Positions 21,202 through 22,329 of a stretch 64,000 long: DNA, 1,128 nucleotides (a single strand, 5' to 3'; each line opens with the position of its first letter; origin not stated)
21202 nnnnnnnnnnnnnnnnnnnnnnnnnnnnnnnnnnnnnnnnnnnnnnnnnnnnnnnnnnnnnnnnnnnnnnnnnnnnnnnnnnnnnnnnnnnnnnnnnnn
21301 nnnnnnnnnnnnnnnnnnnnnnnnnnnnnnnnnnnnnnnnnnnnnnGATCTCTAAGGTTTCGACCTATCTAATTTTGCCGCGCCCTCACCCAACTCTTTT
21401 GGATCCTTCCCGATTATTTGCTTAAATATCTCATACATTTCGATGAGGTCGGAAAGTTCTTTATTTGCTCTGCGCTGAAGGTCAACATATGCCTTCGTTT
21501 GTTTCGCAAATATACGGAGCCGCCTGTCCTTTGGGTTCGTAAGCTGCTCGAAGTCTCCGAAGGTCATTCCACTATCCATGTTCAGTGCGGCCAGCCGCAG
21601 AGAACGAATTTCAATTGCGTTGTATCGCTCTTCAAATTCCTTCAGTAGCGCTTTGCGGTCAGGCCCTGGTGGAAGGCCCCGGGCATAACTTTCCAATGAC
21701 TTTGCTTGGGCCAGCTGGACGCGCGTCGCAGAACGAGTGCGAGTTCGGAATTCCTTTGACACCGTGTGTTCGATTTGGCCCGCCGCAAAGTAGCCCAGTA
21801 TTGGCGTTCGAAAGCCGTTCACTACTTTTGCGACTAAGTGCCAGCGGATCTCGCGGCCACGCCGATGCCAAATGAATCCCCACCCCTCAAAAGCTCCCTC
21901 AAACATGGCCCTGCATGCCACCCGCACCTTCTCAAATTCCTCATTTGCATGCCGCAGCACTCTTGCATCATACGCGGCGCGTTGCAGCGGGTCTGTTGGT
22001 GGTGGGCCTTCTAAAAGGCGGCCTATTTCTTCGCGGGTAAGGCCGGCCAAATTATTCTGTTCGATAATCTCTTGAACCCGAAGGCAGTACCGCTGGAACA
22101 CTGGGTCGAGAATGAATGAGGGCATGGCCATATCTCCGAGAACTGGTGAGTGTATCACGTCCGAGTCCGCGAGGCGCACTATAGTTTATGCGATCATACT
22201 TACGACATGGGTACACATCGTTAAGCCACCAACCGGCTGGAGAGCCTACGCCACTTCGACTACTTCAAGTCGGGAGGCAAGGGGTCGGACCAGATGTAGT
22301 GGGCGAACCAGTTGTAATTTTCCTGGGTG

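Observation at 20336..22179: Lower-GC two-gene cassette: unknown 260-275 aa protein plus ParB/Srx-fold protein, with no ParA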

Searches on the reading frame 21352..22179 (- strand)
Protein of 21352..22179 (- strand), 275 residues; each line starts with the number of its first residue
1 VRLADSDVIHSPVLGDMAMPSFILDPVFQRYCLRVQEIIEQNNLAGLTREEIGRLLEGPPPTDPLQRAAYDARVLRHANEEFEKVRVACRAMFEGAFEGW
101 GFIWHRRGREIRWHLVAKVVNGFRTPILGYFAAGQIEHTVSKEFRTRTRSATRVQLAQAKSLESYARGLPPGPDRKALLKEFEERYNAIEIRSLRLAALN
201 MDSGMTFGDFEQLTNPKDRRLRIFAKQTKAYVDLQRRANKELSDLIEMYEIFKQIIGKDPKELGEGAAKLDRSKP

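Call 3: search_protein_families(library=pfam, proteins=[window:21352-22179:-], max_evalue=1)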
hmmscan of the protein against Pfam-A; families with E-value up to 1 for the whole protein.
window:21352-22179:- (275 aa): 0 families

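Call 4: search_protein_families(library=ncbifam, proteins=[window:21352-22179:-], max_evalue=1)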
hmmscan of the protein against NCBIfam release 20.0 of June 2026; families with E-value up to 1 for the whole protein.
window:21352-22179:- (275 aa): 0 families

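Call 5: search_protein_families(library=padloc, proteins=[window:21352-22179:-], max_evalue=1)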
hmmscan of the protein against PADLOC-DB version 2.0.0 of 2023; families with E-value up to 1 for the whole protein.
window:21352-22179:- (275 aa): 0 families

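Call 6: search_protein_families(library=phrogs, proteins=[window:21352-22179:-], max_evalue=1)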
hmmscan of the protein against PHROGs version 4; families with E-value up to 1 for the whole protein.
window:21352-22179:- (275 aa): 1 family
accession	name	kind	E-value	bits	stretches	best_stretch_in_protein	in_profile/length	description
phrog_21742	-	unknown function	0.23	12.5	0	63-101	7-45/64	-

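Call 9: find_homologous_proteins(query=window:21352-22179:-)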
Query window:21352-22179:- (275 aa): 29 proteins with E <= 0.001 among 1131 candidates.
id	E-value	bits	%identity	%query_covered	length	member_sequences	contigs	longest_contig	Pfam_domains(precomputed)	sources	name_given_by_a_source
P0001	3.2e-168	576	100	93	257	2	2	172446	-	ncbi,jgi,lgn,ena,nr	ncbi:MAG TPA: hypothetical protein VKS20_14655 [Candidatus Acidoferrales bacterium]|nr:hypothetical 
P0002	3.7e-131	454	80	93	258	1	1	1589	-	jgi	jgi:hypothetical protein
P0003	9.1e-131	453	80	94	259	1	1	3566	-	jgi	jgi:hypothetical protein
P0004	1.2e-120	420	73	93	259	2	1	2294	-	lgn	-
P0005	3.7e-119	415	72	93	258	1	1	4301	-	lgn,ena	-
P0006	1.1e-116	407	70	92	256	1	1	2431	-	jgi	jgi:hypothetical protein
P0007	3.0e-114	399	69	93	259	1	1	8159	-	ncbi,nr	ncbi:hypothetical protein MYX77_09345 [Acidobacteriia bacterium AH_259_A11_L15]|nr:hypothetical prot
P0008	5.9e-114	398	69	93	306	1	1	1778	-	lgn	-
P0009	1.3e-112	393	68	93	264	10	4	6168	-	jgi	jgi:hypothetical protein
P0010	3.9e-112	392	69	92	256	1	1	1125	-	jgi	-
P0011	5.5e-112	391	64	100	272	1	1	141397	-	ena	-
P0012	3.5e-111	389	69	93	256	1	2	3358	-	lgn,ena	-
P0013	2.8e-110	386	67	94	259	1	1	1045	-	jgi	jgi:hypothetical protein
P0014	4.9e-110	385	68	92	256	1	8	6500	-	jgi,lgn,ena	jgi:hypothetical protein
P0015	5.5e-110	385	67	92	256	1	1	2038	-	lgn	-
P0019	8.7e-104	365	67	93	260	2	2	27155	-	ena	-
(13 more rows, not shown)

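Call 10: find_encoding_contigs(protein=P0011, flank=8000, max_places=3)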
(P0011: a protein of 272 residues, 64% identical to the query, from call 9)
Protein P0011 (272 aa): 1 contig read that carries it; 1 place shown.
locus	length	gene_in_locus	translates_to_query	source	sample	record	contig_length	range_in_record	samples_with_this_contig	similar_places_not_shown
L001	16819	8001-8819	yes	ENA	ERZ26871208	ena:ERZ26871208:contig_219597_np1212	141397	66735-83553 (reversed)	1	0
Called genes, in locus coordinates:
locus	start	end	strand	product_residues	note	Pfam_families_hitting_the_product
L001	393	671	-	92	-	-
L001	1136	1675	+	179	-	-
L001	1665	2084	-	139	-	-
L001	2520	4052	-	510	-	PF24517:CBM96, PF01391:Collagen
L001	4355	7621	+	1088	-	PF00486:Trans_reg_C, PF00069:Pkinase, PF01636:APH (faint), PF07714:PK_Tyr_Ser-Thr, PF03109:ABC1 (weak), PF07714:PK_Tyr_Ser-Thr (weak)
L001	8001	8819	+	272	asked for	-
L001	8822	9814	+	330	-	PF02195:ParB_N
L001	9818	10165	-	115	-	-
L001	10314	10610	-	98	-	-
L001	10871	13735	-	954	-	PF03175:DNA_pol_B_2 (faint)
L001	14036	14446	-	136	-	-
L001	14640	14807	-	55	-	-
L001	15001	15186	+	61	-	-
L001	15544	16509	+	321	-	PF01867:Cas_Cas1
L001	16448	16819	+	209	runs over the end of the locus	-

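Call 11: find_encoding_contigs(protein=P0019, flank=8000, max_places=3)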
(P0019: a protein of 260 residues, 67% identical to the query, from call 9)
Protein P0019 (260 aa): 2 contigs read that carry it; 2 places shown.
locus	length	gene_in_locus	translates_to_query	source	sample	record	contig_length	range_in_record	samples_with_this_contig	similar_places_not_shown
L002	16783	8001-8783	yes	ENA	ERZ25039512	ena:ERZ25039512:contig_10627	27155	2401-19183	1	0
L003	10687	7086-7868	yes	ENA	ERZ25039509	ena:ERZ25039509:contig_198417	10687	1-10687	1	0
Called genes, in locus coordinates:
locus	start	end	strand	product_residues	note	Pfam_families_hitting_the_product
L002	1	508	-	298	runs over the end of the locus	PF00561:Abhydrolase_1, PF12146:Hydrolase_4, PF12697:Abhydrolase_6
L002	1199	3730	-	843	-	PF25778:DUF7948, PF06739:SBBP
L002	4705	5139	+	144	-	PF13924:Lipocalin_5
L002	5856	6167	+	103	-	-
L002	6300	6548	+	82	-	-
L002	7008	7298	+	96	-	PF02604:PhdYeFM_antitox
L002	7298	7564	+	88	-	PF05016:ParE_toxin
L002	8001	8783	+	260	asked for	-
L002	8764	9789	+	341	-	PF02195:ParB_N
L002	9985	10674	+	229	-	-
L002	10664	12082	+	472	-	PF28123:DUF8370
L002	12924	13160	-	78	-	-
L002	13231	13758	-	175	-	-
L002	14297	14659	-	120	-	PF04237:YjbR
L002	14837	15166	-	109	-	PF05016:ParE_toxin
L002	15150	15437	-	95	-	-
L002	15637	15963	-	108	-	PF02452:PemK_toxin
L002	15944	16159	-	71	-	-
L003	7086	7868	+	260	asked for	-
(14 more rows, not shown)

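Call 12: find_encoding_contigs(protein=P0007, flank=8000, max_places=3)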
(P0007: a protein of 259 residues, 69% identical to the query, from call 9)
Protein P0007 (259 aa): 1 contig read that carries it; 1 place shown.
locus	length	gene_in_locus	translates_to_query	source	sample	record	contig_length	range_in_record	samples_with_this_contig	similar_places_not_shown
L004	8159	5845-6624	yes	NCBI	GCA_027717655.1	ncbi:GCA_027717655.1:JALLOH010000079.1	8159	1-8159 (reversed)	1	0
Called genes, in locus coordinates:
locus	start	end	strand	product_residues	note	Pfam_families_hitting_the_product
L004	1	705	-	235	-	PF01578:Cytochrom_C_asm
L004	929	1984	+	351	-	PF00579:tRNA-synt_1b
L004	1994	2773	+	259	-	PF02616:SMC_ScpA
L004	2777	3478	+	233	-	PF04079:SMC_ScpB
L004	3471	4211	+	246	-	PF01479:S4, PF00849:PseudoU_synth_2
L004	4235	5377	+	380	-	PF00155:Aminotran_1_2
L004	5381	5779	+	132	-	PF13380:CoA_binding_2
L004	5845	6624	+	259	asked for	-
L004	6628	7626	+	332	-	PF02195:ParB_N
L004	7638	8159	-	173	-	?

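Call 16: search_solved_structures(query=A1, max_evalue=10, show_alignments=2)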
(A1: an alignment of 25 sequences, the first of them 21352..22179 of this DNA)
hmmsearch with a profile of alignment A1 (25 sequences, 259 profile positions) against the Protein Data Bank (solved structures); distinct sequences matched with E-value up to 10: 3.
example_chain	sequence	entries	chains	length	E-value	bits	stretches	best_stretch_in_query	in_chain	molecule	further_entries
8g1l_A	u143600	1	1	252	0.82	12.2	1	26-95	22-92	Accumulation associated protein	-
7sie_A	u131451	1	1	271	0.89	12.1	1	26-95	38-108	Accumulation associated protein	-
8deo_A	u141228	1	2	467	2.2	10.8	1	26-95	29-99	Accumulation associated protein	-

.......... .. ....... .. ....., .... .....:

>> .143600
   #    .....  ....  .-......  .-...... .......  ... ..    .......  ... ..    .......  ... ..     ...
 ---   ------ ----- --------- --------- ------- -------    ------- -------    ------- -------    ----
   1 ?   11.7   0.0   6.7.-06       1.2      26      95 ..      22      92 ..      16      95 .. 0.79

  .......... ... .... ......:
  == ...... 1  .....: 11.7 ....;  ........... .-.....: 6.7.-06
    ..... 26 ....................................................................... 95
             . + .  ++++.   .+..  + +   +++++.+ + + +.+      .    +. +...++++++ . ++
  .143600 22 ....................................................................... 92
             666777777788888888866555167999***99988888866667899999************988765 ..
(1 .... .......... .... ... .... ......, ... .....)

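Call 24: predict_structure(alignment_id=A1)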
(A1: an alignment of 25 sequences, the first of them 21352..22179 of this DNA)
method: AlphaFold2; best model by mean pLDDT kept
length: 275 residues; sequences in the alignment: 25
mean_pLDDT: 72.3   pTM: 0.44
mean pLDDT of the five models: 72.3, 71.9, 70.2, 69.4, 69.1
residues with pLDDT >= 90: 92; 70-90: 58; 50-70: 71; < 50: 54
segments of 3 or more residues with pLDDT < 50: 1-21, 130-149, 202-205, 272-275
pLDDT, mean of each block of 10 residues (from residue 1): 41 38 81 96 93 97 95 95 95 90 88 92 76 38 42 72 86 91 82 62 51 54 58 69 68 61 53 46
secondary structure, 60 per line:
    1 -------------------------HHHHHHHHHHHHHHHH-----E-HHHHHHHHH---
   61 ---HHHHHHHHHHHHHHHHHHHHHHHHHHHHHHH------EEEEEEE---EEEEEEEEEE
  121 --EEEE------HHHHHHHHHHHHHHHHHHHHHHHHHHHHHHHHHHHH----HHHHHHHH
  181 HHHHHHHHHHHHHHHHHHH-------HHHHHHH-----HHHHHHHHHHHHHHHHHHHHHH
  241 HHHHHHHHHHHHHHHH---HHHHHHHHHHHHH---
elements in order: H26-41 H49-57 H64-94 E101-107 E111-120 E123-126 H133-168 H173-199 H207-213 H219-256 H260-272

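Call 26: search_protein_representatives(alignment_id=A1)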
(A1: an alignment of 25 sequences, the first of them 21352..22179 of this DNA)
Query: 25 sequences, 259 profile positions. Proteins with E-value up to 0.001 (for the whole library): 15; up to 1e-10: 8; up to 1e-30: 3. The best 15 are listed.
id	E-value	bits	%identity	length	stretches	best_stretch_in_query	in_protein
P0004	2.0e-142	489.5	-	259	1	1-259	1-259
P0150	2.6e-64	233.5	-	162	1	3-138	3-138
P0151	1.7e-40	155.5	-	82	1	178-259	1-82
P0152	5.2e-30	121.1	-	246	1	64-256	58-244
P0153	5.2e-22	94.9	-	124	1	4-71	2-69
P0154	1.0e-14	71.0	-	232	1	59-245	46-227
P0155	3.8e-14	69.1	-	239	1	36-232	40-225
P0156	7.5e-11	58.3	-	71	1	1-49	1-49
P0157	4.0e-10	55.9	-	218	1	93-200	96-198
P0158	2.4e-08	50.1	-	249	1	56-230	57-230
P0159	8.9e-08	48.2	-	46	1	4-38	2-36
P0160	3.2e-05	39.8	-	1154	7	84-121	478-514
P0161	2.2e-04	37.1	-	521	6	10-52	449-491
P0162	5.4e-04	35.8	-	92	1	176-242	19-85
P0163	5.9e-04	35.7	-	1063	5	31-64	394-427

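Call 27: fold_search(model_id=the predicted structure, library=pdb)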
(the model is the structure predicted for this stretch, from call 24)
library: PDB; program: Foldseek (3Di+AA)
matches with E <= 10: 81; with E <= 0.001: 0
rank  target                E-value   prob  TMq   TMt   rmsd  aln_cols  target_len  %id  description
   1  2j1d                  4.1e-01  0.16  0.19  0.15  22.4       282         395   12  Crystallization of hDaam1 C-terminal Fragment (released 2007-05-15)
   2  8i03_B                7.9e-01  0.10  0.20  0.11  22.9       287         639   14  Cryo-EM structure of the SIN3L complex from S. pombe (released 2023-05-03)
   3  5jbr_A                8.9e-01  0.51  0.28  0.47   9.6       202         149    9  Crystal structure of uncharacterized protein Bcav_2135 from Beutenbergia cavernae (released 2016-04-20)
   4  3hah_B                8.9e-01  0.08  0.17  0.18  29.1       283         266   14  Crystal structure of human PACSIN1 F-BAR domain (C2 lattice) (released 2009-06-16)
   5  9hhl_n                9.4e-01  0.15  0.21  0.09  23.5       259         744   12  Structure of Dynein-Dynactin-NuMA-LIS1 (released 2025-12-03)
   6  5yij_A                1.4e+00  0.06  0.15  0.06  25.9       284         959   12  Structure of a Legionella effector with substrates (released 2018-05-30)
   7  2z6e_A                1.5e+00  0.06  0.17  0.14  22.0       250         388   12  Crystal Structure of Human DAAM1 FH2 (released 2008-05-27)
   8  5ffc_B                1.7e+00  0.15  0.17  0.32  20.6       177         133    8  CopM in the Cu(II)-bound form (released 2016-09-07)
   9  4h9s_E                1.7e+00  0.03  0.12  0.15  22.0       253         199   15  Complex structure 6 of DAXX/H3.3(sub7)/H4 (released 2012-10-17)
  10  7rmw_E                1.8e+00  0.09  0.13  0.13  11.6        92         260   13  Crystal structure of B. subtilis PurR bound to ppGpp (released 2021-12-22)
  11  9i4i_d                2.4e+00  0.09  0.21  0.29  22.4       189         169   11  High resolution Cryo-EM structure of human complex I in mitochondria (released 2025-11-12)
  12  9kme_B                2.4e+00  0.09  0.17  0.20  22.4       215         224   12  Crystal structure of soluble bacteriorhodopsin NeuroBR_A (released 2025-06-04)
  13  5jbr_B                2.8e+00  0.20  0.25  0.44   9.9       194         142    9  Crystal structure of uncharacterized protein Bcav_2135 from Beutenbergia cavernae (released 2016-04-20)
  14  6bqg                  2.8e+00  0.03  0.13  0.10  23.2       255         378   12  Crystal structure of 5-HT2C in complex with ergotamine (released 2018-02-14)
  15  4h9s_F                3.0e+00  0.03  0.14  0.17  22.9       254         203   15  Complex structure 6 of DAXX/H3.3(sub7)/H4 (released 2012-10-17)
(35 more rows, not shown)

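Call 40: search_protein_families(library=pfam, proteins=[L002:9985-10674:+], max_evalue=0.01)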
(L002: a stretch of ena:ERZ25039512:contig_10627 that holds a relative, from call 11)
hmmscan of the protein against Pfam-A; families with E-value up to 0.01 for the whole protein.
L002:9985-10674:+ (229 aa): 0 families

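Call 42: find_homologous_proteins(query=A3, max_evalue=0.001)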
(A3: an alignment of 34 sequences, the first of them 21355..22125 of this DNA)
Query A3 (34 sequences) (257 aa, profile of the alignment): 48 proteins with E <= 0.001 among 8000 candidates.
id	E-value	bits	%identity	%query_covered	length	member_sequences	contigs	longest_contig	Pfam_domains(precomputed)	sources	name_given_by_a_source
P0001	1.9e-69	252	100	100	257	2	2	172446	-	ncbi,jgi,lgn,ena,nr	ncbi:MAG TPA: hypothetical protein VKS20_14655 [Candidatus Acidoferrales bacterium]|nr:hypothetical 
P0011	2.7e-69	251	68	98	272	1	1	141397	-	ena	-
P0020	3.0e-69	251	62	100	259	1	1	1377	-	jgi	jgi:hypothetical protein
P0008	7.3e-68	247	69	99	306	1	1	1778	-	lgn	-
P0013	9.2e-68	246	68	97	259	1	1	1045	-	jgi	jgi:hypothetical protein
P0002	4.0e-67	244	80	100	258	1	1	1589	-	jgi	jgi:hypothetical protein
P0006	6.4e-67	244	70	98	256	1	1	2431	-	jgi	jgi:hypothetical protein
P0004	1.1e-66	243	73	99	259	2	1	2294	-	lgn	-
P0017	1.6e-66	242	67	98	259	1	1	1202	-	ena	-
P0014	5.2e-66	241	68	98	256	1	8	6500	-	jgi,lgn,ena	jgi:hypothetical protein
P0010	1.0e-65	240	69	98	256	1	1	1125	-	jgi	-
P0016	1.3e-65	239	67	99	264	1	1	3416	-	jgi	jgi:hypothetical protein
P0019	1.8e-65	239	67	100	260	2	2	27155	-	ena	-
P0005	1.9e-65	239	72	99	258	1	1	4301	-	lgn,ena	-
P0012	8.7e-65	237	69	100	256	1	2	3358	-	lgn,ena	-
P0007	5.5e-61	224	69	100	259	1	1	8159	-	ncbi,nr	ncbi:hypothetical protein MYX77_09345 [Acidobacteriia bacterium AH_259_A11_L15]|nr:hypothetical prot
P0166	8.8e-60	220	-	-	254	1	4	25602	-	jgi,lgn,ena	-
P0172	1.4e-55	206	-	-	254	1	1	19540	-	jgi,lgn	jgi:hypothetical protein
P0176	1.1e-51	194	-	-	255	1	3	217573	-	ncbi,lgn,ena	-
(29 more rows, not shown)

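Call 48: search_dna_similar(query=window:21355-22125:-, collection=plasmids, mode=protein, max_evalue=0.01)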
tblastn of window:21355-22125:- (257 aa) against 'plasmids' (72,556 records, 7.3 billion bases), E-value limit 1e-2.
No match.

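Call 49: search_dna_similar(query=window:21355-22125:-, collection=phages, mode=protein, max_evalue=0.01)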
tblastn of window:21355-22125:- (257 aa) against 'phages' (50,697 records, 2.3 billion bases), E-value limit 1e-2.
No match.

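Call 50: find_related_loci(query=A1, collection=viral_contigs, flank=8000)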
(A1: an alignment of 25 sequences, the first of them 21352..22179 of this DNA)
Query A1 (275 aa) in viral_contigs; peptide patterns used: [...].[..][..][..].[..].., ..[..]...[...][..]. (x = any residue, [..] = any of these).
128 stretches matched a pattern, but none encodes a relative of the query by tblastn (E <= 1e-3).
